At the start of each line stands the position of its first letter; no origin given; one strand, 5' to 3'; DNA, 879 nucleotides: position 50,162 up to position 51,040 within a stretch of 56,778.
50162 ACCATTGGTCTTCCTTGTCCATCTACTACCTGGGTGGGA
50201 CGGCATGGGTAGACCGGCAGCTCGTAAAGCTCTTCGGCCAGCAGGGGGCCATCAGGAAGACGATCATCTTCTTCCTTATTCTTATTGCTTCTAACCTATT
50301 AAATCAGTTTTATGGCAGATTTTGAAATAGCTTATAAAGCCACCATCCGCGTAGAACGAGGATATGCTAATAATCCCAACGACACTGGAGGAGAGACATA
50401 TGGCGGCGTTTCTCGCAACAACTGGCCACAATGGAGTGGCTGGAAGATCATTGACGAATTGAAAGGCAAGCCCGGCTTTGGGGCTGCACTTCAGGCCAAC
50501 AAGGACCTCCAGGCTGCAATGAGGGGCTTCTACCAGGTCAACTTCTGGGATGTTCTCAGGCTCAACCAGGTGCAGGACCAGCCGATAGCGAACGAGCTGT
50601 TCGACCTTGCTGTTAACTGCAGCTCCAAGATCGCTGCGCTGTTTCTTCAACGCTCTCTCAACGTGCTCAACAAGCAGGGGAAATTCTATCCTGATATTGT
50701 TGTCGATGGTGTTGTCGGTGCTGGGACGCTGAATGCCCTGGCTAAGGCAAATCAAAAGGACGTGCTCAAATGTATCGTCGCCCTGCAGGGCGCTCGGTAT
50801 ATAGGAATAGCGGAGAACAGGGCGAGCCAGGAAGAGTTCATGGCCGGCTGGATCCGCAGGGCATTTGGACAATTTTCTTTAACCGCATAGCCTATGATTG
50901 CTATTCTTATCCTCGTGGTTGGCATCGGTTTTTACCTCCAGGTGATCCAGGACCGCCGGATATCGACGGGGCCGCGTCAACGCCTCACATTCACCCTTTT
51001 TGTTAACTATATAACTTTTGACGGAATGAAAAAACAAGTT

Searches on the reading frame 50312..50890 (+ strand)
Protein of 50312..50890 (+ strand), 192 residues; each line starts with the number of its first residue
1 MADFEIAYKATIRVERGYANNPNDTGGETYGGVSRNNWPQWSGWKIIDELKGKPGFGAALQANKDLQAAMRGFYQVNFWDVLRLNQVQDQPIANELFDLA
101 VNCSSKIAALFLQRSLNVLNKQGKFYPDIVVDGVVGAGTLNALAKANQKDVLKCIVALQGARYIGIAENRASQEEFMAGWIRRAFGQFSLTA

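Call 5: search_protein_families(library=pfam, proteins=[window:50312-50890:+], max_evalue=0.01)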
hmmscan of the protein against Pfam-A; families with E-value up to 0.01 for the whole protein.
window:50312-50890:+ (192 aa): 2 families
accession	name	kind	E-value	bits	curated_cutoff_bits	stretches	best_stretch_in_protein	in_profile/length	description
PF05838.17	Glyco_hydro_108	-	7.9e-18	65.2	21.2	1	9-102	2-83/85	Glycosyl hydrolase 108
PF09374.15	PG_binding_3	-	2.6e-15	56.8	24.6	1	109-184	3-75/76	Predicted Peptidoglycan domain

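Call 6: search_protein_families(library=phrogs, proteins=[window:50312-50890:+], max_evalue=0.01)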
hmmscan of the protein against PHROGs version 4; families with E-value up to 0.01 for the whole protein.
window:50312-50890:+ (192 aa): 2 families
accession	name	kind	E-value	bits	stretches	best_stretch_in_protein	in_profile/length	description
phrog_315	-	lysis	2.1e-34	120.1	1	2-184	333-484/677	endolysin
phrog_12853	-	unknown function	9.8e-24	85.3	1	7-144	6-130/131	-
